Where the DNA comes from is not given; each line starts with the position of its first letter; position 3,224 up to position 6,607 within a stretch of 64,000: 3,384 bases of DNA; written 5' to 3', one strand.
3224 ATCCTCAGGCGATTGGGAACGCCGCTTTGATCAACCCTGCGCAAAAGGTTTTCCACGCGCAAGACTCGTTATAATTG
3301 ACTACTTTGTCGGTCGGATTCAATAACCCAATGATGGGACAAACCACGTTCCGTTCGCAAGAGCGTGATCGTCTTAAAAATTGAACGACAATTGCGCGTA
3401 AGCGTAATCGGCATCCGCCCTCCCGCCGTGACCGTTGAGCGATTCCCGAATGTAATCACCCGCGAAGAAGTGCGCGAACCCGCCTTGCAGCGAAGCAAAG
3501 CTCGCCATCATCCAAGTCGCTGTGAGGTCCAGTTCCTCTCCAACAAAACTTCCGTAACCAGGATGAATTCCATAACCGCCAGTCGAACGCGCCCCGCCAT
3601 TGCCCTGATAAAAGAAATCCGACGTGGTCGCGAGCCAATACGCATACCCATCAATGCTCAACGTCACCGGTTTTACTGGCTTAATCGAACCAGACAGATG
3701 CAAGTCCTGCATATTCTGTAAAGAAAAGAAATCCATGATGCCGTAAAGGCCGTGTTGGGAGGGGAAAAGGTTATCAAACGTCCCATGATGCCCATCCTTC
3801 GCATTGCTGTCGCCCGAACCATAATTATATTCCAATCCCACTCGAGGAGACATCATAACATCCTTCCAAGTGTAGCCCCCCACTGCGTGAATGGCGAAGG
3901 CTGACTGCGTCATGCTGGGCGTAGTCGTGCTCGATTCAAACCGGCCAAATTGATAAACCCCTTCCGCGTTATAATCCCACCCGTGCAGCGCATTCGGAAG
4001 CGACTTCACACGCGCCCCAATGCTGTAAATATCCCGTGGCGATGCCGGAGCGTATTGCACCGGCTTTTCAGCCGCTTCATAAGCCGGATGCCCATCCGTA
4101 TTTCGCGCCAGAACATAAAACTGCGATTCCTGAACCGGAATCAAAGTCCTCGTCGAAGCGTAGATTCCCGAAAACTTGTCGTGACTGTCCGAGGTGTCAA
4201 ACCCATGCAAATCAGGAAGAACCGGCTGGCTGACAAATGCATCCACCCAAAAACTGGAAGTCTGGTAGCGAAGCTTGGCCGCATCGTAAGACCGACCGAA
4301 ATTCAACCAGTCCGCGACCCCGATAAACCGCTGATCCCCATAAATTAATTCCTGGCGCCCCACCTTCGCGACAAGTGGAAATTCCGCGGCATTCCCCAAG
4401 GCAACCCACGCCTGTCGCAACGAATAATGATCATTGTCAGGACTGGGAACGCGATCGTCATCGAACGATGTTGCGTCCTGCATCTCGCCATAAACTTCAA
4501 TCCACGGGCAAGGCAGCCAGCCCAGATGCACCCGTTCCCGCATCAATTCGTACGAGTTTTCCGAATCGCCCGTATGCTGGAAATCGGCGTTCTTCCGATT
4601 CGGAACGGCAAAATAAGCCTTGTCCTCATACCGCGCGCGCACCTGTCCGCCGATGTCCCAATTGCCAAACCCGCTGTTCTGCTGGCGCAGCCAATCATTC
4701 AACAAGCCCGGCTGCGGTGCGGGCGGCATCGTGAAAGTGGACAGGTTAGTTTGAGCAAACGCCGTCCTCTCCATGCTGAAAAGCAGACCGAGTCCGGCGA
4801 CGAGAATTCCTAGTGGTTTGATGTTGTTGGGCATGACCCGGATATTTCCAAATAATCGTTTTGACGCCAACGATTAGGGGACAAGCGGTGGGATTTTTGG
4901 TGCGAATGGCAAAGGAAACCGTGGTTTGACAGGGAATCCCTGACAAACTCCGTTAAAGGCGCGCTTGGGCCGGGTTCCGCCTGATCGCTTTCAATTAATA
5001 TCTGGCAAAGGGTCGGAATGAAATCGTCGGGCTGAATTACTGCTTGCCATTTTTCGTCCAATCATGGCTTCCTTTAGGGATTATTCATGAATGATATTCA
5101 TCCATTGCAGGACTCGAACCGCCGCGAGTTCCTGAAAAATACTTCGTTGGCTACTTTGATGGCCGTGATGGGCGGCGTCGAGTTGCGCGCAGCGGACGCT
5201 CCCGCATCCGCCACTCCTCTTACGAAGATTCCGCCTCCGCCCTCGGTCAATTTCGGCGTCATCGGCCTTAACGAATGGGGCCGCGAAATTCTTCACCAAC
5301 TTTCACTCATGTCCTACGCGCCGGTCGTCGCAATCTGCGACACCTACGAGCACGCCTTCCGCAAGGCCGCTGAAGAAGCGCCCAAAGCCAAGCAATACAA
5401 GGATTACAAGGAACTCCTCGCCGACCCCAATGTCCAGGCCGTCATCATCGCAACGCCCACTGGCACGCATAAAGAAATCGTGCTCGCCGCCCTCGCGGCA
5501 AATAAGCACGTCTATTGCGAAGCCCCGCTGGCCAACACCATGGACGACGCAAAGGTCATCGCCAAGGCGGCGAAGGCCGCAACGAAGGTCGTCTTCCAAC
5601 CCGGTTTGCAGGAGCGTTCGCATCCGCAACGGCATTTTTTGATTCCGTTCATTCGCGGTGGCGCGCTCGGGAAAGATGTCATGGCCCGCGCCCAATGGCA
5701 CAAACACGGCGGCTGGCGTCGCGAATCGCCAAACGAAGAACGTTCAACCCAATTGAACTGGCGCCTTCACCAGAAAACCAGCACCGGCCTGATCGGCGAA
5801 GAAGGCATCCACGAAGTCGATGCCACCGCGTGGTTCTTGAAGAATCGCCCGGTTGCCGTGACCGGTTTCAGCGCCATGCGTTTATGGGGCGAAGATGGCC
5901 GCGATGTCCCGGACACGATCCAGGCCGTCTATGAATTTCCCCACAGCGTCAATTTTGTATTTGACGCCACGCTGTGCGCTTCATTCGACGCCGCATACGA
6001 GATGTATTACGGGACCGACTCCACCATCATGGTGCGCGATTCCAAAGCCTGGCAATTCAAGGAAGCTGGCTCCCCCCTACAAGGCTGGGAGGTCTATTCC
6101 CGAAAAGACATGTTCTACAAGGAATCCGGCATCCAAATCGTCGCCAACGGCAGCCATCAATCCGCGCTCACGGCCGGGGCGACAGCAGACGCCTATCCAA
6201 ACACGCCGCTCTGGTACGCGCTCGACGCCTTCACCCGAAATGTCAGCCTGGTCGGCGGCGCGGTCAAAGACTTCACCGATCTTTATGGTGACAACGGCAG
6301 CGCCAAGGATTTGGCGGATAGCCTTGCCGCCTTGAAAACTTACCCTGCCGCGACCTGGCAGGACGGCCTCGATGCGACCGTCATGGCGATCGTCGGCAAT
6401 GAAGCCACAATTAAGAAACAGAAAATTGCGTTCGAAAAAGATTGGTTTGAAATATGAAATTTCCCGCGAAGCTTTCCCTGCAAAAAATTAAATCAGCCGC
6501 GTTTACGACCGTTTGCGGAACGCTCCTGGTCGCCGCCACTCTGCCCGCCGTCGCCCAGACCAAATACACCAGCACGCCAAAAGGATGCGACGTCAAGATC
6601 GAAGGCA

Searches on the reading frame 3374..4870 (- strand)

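Call 22: search_protein_families(library=pfam, proteins=[window:3374-4870:-], max_evalue=0.001)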
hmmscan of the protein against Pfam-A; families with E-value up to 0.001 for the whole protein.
window:3374-4870:- (498 aa): 1 family
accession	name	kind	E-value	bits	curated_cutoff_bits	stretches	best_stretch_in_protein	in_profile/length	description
PF13372.12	Alginate_exp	-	9.2e-70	235.8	25.2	1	72-477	4-384/395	Alginate export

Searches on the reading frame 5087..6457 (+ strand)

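Call 22: search_protein_families(library=pfam, proteins=[window:5087-6457:+], max_evalue=0.001)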
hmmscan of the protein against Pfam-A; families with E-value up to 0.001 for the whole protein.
window:5087-6457:+ (456 aa): 4 families
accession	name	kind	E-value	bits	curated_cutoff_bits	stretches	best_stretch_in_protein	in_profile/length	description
PF01408.29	GFO_IDH_MocA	-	7.8e-24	85.1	24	1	54-170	1-117/120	Oxidoreductase family, NAD-binding Rossmann fold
PF22725.1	GFO_IDH_MocA_C3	-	1e-11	45.3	27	1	189-306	8-116/124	GFO/IDH/MocA C-terminal domain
PF02894.22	GFO_IDH_MocA_C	-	2.3e-06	28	22.9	1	189-300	4-109/218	Oxidoreductase family, C-terminal alpha/beta domain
PF03447.22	NAD_binding_3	-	5.1e-05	24.4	24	1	70-167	11-111/116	Homoserine dehydrogenase, NAD binding domain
